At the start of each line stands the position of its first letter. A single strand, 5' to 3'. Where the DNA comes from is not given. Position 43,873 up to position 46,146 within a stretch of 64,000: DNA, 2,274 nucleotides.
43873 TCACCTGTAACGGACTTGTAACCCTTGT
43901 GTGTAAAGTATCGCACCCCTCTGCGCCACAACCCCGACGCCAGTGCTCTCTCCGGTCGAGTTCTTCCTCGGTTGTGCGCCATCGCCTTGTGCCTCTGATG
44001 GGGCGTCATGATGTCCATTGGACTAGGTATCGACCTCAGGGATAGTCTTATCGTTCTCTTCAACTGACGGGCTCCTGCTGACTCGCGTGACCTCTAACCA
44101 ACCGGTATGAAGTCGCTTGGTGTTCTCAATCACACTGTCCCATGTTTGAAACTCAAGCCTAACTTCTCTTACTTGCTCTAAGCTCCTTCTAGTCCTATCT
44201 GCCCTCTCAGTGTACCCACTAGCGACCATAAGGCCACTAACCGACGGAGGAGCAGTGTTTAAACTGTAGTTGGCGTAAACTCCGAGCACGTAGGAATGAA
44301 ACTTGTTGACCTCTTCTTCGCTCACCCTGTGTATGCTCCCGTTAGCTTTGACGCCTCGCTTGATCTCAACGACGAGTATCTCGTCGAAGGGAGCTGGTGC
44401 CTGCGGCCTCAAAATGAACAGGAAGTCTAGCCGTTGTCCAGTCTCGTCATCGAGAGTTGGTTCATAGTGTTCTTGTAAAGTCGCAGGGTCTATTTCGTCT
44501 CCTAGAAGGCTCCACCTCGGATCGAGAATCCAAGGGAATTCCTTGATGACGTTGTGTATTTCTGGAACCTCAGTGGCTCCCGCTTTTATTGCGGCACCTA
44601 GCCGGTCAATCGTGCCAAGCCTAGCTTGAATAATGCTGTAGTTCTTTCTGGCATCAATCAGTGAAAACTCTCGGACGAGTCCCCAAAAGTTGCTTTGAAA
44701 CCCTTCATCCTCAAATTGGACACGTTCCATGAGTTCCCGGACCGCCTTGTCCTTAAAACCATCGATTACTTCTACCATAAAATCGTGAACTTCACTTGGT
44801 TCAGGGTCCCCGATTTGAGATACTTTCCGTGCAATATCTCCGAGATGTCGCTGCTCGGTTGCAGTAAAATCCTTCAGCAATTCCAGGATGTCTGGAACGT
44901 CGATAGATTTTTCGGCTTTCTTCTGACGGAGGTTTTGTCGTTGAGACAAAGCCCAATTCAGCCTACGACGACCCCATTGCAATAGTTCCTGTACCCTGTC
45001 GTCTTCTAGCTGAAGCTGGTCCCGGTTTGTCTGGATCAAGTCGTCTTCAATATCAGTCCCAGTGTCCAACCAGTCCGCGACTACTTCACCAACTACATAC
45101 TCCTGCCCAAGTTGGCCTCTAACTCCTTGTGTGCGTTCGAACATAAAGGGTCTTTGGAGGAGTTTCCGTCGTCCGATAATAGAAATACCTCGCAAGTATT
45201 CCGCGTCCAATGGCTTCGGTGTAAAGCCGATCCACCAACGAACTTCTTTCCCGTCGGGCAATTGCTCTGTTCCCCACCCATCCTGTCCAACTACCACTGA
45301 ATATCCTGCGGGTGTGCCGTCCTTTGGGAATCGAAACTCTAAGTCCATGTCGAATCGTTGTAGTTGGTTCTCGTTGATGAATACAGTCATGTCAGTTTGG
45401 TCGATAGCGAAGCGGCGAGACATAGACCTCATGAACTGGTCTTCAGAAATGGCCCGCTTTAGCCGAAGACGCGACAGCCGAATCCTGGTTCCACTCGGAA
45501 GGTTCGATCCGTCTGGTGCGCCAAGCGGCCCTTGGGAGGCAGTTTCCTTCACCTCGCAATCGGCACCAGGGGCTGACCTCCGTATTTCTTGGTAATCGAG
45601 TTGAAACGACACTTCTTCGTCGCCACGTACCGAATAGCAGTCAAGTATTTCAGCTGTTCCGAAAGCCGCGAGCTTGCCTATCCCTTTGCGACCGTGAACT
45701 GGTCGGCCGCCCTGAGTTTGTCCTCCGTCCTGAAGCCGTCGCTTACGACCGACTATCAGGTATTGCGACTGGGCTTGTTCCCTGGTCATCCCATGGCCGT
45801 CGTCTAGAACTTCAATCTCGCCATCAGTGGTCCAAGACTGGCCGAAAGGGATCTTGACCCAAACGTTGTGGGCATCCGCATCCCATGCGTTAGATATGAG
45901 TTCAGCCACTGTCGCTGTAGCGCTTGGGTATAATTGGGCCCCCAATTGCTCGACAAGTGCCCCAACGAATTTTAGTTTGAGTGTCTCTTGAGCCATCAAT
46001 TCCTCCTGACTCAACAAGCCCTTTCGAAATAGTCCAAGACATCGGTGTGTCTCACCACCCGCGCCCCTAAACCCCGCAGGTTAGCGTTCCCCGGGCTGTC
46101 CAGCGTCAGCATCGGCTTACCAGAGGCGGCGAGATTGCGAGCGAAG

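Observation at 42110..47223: Six translationally coupled genes: DUF433 / PIN-like toxin / DprA(SLOG)-like / GHKL ATPase-nuclease fusion / Vsr / Dcm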

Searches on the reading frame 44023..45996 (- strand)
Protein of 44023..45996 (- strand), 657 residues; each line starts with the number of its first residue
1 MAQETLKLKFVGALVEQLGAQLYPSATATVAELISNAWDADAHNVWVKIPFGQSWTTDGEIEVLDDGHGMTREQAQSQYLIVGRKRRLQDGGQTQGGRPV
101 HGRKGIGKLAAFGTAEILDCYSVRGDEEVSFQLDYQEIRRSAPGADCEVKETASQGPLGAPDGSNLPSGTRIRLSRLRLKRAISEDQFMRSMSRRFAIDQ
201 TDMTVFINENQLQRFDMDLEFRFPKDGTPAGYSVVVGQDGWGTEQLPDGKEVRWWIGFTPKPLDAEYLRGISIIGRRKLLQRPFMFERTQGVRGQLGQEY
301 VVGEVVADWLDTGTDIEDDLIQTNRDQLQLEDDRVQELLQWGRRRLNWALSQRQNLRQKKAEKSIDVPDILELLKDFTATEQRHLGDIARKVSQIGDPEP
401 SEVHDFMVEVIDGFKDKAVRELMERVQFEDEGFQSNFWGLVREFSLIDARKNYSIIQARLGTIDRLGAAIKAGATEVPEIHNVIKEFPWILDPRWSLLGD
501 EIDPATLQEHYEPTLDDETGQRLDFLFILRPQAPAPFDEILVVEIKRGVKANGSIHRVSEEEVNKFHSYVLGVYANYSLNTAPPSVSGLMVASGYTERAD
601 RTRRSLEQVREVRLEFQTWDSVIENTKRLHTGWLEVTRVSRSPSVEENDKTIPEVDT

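Call 3: search_protein_families(library=pfam, proteins=[window:44023-45996:-], max_evalue=0.01)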
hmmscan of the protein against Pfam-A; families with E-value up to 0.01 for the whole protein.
window:44023-45996:- (657 aa): 2 families
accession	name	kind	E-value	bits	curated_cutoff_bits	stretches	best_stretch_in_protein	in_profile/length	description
PF13589.12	HATPase_c_3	-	4.2e-17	62.9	25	1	28-140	5-110/137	Histidine kinase-, DNA gyrase B-, and HSP90-like ATPase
PF02518.31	HATPase_c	-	0.00022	22.1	26.4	1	29-89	9-58/111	Histidine kinase-, DNA gyrase B-, and HSP90-like ATPase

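Call 4: search_protein_families(library=padloc, proteins=[window:44023-45996:-], max_evalue=0.01)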
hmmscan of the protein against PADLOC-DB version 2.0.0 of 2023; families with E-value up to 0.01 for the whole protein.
window:44023-45996:- (657 aa): 2 families
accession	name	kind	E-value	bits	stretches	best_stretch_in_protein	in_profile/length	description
PDLC03419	REase_II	-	1.1e-32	111.3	2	12-198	11-198/695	Type II restriction enzyme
PDLC03485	REase_II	-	9.2e-28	95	1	4-342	4-336/611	Type II restriction enzyme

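Call 5: search_protein_families(library=ncbifam, proteins=[window:44023-45996:-], max_evalue=0.01)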
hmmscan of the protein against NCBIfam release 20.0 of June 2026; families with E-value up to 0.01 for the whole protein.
window:44023-45996:- (657 aa): 6 families
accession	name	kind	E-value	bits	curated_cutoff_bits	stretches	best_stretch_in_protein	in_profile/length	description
NF050001.1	restrict_BbrUII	equivalog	2.8e-70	237.6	550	1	14-637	9-645/659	BbrUII/HgiDII family restriction enzyme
TIGR00585.2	mutl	equivalog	3.1e-05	23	180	1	28-76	23-67/555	DNA mismatch repair endonuclease MutL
NF000951.0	PRK00095.2-1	equivalog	0.00028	19.7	391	1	24-76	23-70/559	DNA mismatch repair endonuclease MutL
NF047352.1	P_loop_sacsin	domain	0.0032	17.9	50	1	29-114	3-73/80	sacsin N-terminal ATP-binding-like domain-containing protein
NF000953.0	PRK00095.2-4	equivalog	0.0038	16.2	693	1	28-74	25-67/611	DNA mismatch repair endonuclease MutL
NF010683.0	PRK14083.1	equivalog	0.0045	15.5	455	1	14-116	15-122/604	HSP90 family protein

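Call 6: search_solved_structures(query=window:44023-45996:-, max_evalue=1, show_alignments=2)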
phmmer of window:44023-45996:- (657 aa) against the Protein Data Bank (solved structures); distinct sequences matched with E-value up to 1: 4.
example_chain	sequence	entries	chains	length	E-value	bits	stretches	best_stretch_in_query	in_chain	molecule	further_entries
7c04_A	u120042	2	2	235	0.45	12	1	18-123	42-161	Heat shock protein 75 kDa, mitochondrial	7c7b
5f3k_A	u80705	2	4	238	0.47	11.9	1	18-123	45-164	Heat shock protein 75 kDa, mitochondrial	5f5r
6zwa_B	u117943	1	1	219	0.48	11.9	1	92-173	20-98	Invariant chain isoform p41,MHC class II beta chain 2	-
7apz_B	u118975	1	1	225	0.97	10.9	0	92-166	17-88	MHC class II beta chain 2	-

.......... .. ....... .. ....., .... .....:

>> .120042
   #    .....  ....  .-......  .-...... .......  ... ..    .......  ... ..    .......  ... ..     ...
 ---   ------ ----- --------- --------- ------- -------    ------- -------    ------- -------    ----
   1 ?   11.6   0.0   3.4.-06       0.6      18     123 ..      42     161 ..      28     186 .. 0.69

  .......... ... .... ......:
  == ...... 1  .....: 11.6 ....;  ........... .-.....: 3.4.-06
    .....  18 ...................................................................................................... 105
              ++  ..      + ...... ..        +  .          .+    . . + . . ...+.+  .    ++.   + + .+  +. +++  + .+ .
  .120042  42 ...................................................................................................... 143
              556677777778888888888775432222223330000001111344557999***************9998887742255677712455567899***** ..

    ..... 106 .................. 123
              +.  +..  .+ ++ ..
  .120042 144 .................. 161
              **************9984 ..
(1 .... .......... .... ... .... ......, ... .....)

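Call 9: find_homologous_proteins(query=window:44023-45996:-, max_evalue=0.00001)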
Query window:44023-45996:- (657 aa): 1102 proteins with E <= 0.00001 among 8000 candidates; the best 120 are listed.
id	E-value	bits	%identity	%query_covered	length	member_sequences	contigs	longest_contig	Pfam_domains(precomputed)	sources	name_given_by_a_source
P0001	0.0e+0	1493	100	100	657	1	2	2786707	PF13589.13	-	-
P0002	0.0e+0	1440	98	99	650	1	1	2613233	PF13589.13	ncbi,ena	-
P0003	0.0e+0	1417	94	100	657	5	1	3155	PF13589.13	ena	-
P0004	0.0e+0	1409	94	100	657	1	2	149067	PF13589.13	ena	-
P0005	0.0e+0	1404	94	100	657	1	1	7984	PF13589.13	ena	-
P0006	0.0e+0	1403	94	100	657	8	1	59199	PF13589.13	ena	-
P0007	0.0e+0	1400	94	99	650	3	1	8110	PF13589.13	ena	-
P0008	0.0e+0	1374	92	99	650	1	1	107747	PF13589.13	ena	-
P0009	0.0e+0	1293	87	98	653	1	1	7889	PF13589.13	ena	-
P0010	0.0e+0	1253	85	98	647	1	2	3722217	PF13589.13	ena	-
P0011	0.0e+0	1234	83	99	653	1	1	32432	PF13589.13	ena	-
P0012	0.0e+0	1220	83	99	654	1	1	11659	PF13589.13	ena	-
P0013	0.0e+0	1219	83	97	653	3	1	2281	PF13589.13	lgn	-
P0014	0.0e+0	1218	82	99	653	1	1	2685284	PF13589.13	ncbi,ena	-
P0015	0.0e+0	1213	82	99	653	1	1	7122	PF13589.13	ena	-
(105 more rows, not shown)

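Call 11: find_related_loci(query=A1, collection=genome_contigs, flank=10000)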
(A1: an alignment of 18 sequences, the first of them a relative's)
Query A1 (657 aa) in genome_contigs; peptide patterns used: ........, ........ (x = any residue, [..] = any of these).
188 stretches matched a pattern; 69 encode a relative of the query (tblastn E <= 1e-3); 62 distinct loci.
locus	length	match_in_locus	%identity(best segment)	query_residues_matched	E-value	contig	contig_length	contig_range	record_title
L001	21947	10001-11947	98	1-649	0e+0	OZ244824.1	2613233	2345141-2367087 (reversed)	MAG: Dehalococcoidia bacterium isolate 70ea3dc7-dc25-4479-8e7e-ee8621e45a74 genome assembly, chromosome: 1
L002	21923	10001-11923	81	1-641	0e+0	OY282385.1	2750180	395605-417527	MAG: uncultured Dehalococcoidia bacterium genome assembly, chromosome: 1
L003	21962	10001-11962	80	1-654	0e+0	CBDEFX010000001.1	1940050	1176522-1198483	MAG: Dehalococcoidia bacterium isolate bd3fcf20-00e0-4c08-a004-f645cab7dc39 genome assembly, contig: contig_1, whole gen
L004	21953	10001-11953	80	1-651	0e+0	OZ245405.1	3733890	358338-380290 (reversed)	MAG: Dehalococcoidia bacterium isolate 4242a2cd-c548-43ce-a6cb-d471f6a5c9d8 genome assembly, chromosome: 1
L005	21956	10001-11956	78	1-651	0e+0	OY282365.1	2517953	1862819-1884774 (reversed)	MAG: uncultured Dehalococcoidia bacterium isolate fd47c038-abb2-4c05-9cdb-6b11942eec52 genome assembly, chromosome: 1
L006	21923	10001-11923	76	2-640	0e+0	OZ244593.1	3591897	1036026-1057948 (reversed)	MAG: Chloroflexota bacterium isolate 88f3a034-1e95-44e9-9cba-3f5f03d74490 genome assembly, chromosome: 1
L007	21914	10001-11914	79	1-638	0e+0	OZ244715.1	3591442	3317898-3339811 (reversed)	MAG: Dehalococcoidia bacterium isolate 2a03d168-6b0a-4ce5-99cd-548ba5eaeb18 genome assembly, chromosome: 1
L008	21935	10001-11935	74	1-644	0e+0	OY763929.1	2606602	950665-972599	MAG: Dehalococcoidia bacterium isolate b8c59f79-82fb-4549-ad1a-ab6c7f2c8c82 genome assembly, chromosome: 1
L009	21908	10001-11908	73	2-638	0e+0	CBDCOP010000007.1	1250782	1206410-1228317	MAG: Dehalococcoidia bacterium isolate 0cbdef8c-498a-4e31-a88f-bb18f8401b77 genome assembly, contig: contig_7, whole gen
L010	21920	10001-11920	71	3-642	0e+0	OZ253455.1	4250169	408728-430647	MAG: Dehalococcoidia bacterium isolate 8f47c5d3-311d-4638-95b8-763d0010c228 genome assembly, chromosome: 1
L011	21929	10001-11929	70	1-642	0e+0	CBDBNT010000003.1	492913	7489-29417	MAG: Dehalococcoidia bacterium isolate 566077ff-fea0-4476-9990-131f9c0e49bb genome assembly, contig: contig_3, whole gen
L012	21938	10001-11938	71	1-649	0e+0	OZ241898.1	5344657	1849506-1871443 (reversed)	MAG: Vicinamibacterales bacterium isolate 479fc26a-c5fd-4f96-80c2-dbb1f079bd2a genome assembly, chromosome: 1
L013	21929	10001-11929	70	1-648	0e+0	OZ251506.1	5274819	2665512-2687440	MAG: Vicinamibacterales bacterium isolate aaa6a21a-436b-4590-abd6-8baef99f1637 genome assembly, chromosome: 1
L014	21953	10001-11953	76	1-651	0e+0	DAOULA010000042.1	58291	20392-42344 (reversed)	MAG TPA_asm: Dehalococcoidia bacterium isolate S8_375 96726, whole genome shotgun sequence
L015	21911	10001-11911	61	1-637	0e+0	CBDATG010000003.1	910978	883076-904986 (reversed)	MAG: Dehalococcoidia bacterium isolate 80e6128f-517f-43e6-b03b-0ad7e0561b48 genome assembly, contig: contig_3, whole gen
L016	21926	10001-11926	56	1-638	0e+0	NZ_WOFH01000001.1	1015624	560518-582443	Actinomadura litoris strain NEAU-AAG5 Scaffold1, whole genome shotgun sequence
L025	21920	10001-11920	73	1-639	0e+0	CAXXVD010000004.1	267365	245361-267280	MAG: Chloroflexota bacterium isolate fe2c5841-0234-49a8-8bce-d97ad08295c1 genome assembly, contig: contig_4, whole genom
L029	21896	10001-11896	50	3-637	0e+0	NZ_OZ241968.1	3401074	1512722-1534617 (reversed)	MAG: Candidatus Poriferisodalis sp. isolate 67ffa02b-fce9-41a2-8c8f-8bb7e9cfcd4a chromosome 1, complete sequence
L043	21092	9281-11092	43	6-637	7e-155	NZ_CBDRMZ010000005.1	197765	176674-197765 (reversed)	Microbacterium sp. bgisy189 isolate tissue of Thalassia hemprichii BGISY000189.5, whole genome shotgun sequence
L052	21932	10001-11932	49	6-653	0e+0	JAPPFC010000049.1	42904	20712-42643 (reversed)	MAG: bacterium isolate RHO1_bin_21 NODE_1811_length_42904_cov_31.842773, whole genome shotgun sequence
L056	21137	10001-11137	57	1-365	4e-131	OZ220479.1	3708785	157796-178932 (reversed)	MAG: Longimicrobiales bacterium isolate ffc3e9c5-5d9e-49e8-9e51-7ae5a16491fe genome assembly, chromosome: 1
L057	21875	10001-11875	30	7-644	2e-81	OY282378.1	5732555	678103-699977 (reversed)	MAG: uncultured Gammaproteobacteria bacterium genome assembly, chromosome: 1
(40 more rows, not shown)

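Call 16: search_protein_families(library=pfam, proteins=[L002:8547-9395:+, L003:8513-9352:+, L003:8054-8509:+, L002:9411-9938:+, L003:9369-9989:+, L004:9035-9892:+, L025:8602-9465:+, L025:9497-9907:+, L001:7924-8580:+, L005:8267-9223:+], max_evalue=0.01)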
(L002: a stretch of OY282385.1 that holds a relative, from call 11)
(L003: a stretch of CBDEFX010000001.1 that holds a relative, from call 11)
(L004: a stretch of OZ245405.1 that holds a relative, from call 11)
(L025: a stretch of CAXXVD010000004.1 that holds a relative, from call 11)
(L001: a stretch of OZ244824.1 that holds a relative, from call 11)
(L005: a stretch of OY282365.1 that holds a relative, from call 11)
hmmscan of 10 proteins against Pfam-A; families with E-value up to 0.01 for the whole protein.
L002:8547-9395:+ (282 aa): 2 families
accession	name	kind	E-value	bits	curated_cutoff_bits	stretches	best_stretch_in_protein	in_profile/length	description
PF18144.7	SMODS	-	5.5e-12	46.6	26.5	1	7-159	5-164/164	Second Messenger Oligonucleotide or Dinucleotide Synthetase domain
PF01909.29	NTP_transf_2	-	0.0015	19.3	21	1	34-76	3-43/93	Nucleotidyltransferase domain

L003:8513-9352:+ (279 aa): 2 families
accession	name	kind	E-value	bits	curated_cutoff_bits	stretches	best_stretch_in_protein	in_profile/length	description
PF18144.7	SMODS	-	1.7e-09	38.5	26.5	1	6-156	7-164/164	Second Messenger Oligonucleotide or Dinucleotide Synthetase domain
PF01909.29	NTP_transf_2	-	0.00065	20.5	21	1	34-74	6-45/93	Nucleotidyltransferase domain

L003:8054-8509:+ (151 aa): 1 family
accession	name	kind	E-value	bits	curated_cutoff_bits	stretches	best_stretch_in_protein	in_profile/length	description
PF01850.27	PIN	-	3.9e-18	66.7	23.6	1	12-135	1-119/120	PIN domain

L002:9411-9938:+ (175 aa): 1 family
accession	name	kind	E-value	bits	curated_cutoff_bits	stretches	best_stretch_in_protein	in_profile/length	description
PF02481.21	DNA_processg_A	-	3.4e-06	26.8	29.6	1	11-165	33-190/212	DNA recombination-mediator protein A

L003:9369-9989:+ (206 aa): 1 family
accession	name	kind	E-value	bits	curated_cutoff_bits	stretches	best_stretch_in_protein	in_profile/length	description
PF02481.21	DNA_processg_A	-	1.7e-06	27.8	29.6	1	13-181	34-205/212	DNA recombination-mediator protein A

L004:9035-9892:+ (285 aa): 1 family
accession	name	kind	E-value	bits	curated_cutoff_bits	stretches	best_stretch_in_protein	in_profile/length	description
PF00795.27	CN_hydrolase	-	6.1e-53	180.2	23.2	1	6-267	1-253/256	Carbon-nitrogen hydrolase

L025:8602-9465:+ (287 aa): 0 families

L025:9497-9907:+ (136 aa): 1 family
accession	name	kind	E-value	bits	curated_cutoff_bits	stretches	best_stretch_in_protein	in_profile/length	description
PF12114.14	Period_C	-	0.0015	18.9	25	1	21-128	22-128/171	Period circadian-like, C-terminal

L001:7924-8580:+ (218 aa): 0 families

L005:8267-9223:+ (318 aa): 2 families
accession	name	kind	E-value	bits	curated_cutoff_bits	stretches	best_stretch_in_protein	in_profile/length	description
PF02826.25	2-Hacid_dh_C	-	9.4e-53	178.7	25.1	1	103-280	1-177/178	D-isomer specific 2-hydroxyacid dehydrogenase, NAD binding domain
PF00389.36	2-Hacid_dh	-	8.7e-07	29.1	24.6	1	12-309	9-130/134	D-isomer specific 2-hydroxyacid dehydrogenase, catalytic domain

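Call 17: search_protein_families(library=padloc, proteins=[L002:8547-9395:+, L003:8513-9352:+, L003:8054-8509:+, L002:9411-9938:+, L003:9369-9989:+, L004:9035-9892:+, L025:8602-9465:+, L025:9497-9907:+, L001:7924-8580:+, L005:8267-9223:+], max_evalue=0.01)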
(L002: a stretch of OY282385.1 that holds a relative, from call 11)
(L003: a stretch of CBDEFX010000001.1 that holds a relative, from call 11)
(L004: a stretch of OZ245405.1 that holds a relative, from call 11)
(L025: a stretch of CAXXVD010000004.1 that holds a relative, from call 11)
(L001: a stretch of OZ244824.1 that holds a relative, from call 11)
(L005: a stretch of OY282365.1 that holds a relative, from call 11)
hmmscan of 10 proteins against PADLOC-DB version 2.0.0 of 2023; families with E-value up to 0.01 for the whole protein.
L002:8547-9395:+ (282 aa): 23 families
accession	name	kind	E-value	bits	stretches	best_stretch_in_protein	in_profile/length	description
PDLC00790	Cyclase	-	2.1e-97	324.2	1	7-275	35-301/310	oligonucleotide-cyclase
PDLC00823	Cyclase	-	2.4e-27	94.3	1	7-248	7-240/285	oligonucleotide-cyclase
PDLC00809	Cyclase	-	4.8e-15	53.9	1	6-255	5-255/295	oligonucleotide-cyclase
PDLC00776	Cyclase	-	6.7e-14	49.9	1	7-175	7-174/287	oligonucleotide-cyclase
PDLC00796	Cyclase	-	2.8e-13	48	1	7-202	5-201/432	oligonucleotide-cyclase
PDLC00820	Cyclase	-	2.6e-12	44.7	1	12-204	10-203/324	oligonucleotide-cyclase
PDLC00786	Cyclase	-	4.5e-12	44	1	7-206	5-209/293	oligonucleotide-cyclase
PDLC00792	Cyclase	-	4.1e-11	40.8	1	7-204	5-204/236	oligonucleotide-cyclase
PDLC00805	Cyclase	-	2.9e-10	38.1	1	9-202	29-226/314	oligonucleotide-cyclase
PDLC00802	Cyclase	-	5.2e-10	37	1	137-257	180-297/332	oligonucleotide-cyclase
PDLC00773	Cyclase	-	1.5e-07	29.3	1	65-198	72-200/334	oligonucleotide-cyclase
PDLC00769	Cyclase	-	8.7e-07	26.6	1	23-198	19-193/261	oligonucleotide-cyclase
PDLC00793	Cyclase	-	1.1e-06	26.1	1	8-178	6-183/462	oligonucleotide-cyclase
PDLC00771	Cyclase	-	5.4e-06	23.9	1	26-201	25-206/271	oligonucleotide-cyclase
PDLC00780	Cyclase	-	2.2e-05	21.7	1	10-160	14-184/388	oligonucleotide-cyclase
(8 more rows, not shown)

L003:8513-9352:+ (279 aa): 24 families
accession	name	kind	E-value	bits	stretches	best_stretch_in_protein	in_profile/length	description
PDLC00790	Cyclase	-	7.1e-92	306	1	5-269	36-298/310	oligonucleotide-cyclase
PDLC00823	Cyclase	-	7.5e-28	96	1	6-244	9-239/285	oligonucleotide-cyclase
PDLC00805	Cyclase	-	7.8e-16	56.4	1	6-202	29-229/314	oligonucleotide-cyclase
PDLC00776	Cyclase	-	9.5e-16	56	1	6-172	9-174/287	oligonucleotide-cyclase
PDLC00809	Cyclase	-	1.2e-13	49.4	1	6-258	8-261/295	oligonucleotide-cyclase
PDLC00786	Cyclase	-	1.5e-12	45.6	1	17-202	23-208/293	oligonucleotide-cyclase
PDLC00796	Cyclase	-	1.7e-11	42.1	1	6-199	7-201/432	oligonucleotide-cyclase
PDLC00820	Cyclase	-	4.7e-11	40.5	1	18-201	17-203/324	oligonucleotide-cyclase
PDLC00769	Cyclase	-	3.5e-09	34.5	1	23-173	29-175/261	oligonucleotide-cyclase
PDLC00792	Cyclase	-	3.6e-09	34.4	1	23-173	28-180/236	oligonucleotide-cyclase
PDLC00818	Cyclase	-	1e-07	29.8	1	23-236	22-245/322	oligonucleotide-cyclase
PDLC00773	Cyclase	-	1.7e-07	29.1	1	61-194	72-199/334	oligonucleotide-cyclase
PDLC00810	Cyclase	-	1.9e-06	25.6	1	43-236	47-239/335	oligonucleotide-cyclase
PDLC00802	Cyclase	-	2.2e-06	25.1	1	135-234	181-277/332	oligonucleotide-cyclase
PDLC00803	Cyclase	-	2.9e-05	21.9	1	7-128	4-124/253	oligonucleotide-cyclase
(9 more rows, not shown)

L003:8054-8509:+ (151 aa): 0 families

L002:9411-9938:+ (175 aa): 1 family
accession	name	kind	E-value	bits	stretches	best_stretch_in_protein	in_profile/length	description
PDLC03927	PsyrA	-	2e-12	44.9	1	13-141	124-251/398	-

L003:9369-9989:+ (206 aa): 1 family
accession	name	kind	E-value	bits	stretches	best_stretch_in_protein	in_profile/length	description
PDLC03927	PsyrA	-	5.8e-13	46.7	1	13-189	123-304/398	-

L004:9035-9892:+ (285 aa): 0 families

L025:8602-9465:+ (287 aa): 0 families

L025:9497-9907:+ (136 aa): 1 family
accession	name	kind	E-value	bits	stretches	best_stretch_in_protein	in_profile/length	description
PDLC03628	REase_MTase_IIG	-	2.7e-16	56.8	1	72-134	1033-1095/1100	Type IIG restriction enzyme-methyltransferase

L001:7924-8580:+ (218 aa): 0 families

L005:8267-9223:+ (318 aa): 0 families

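Call 31: search_protein_families(library=ncbifam, proteins=[L002:8547-9395:+], max_evalue=0.01)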
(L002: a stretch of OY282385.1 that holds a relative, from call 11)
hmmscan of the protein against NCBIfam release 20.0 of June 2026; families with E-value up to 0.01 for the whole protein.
L002:8547-9395:+ (282 aa): 2 families
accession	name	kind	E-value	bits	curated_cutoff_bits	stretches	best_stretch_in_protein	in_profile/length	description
NF041117.1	CBASS_cyclase_b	equivalog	2.2e-67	227.6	200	1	9-274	1-267/275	CBASS oligonucleotide cyclase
TIGR03671.1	cca_archaeal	equivalog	3.4e-05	22.8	281.3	1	23-132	17-125/410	CCA tRNA nucleotidyltransferase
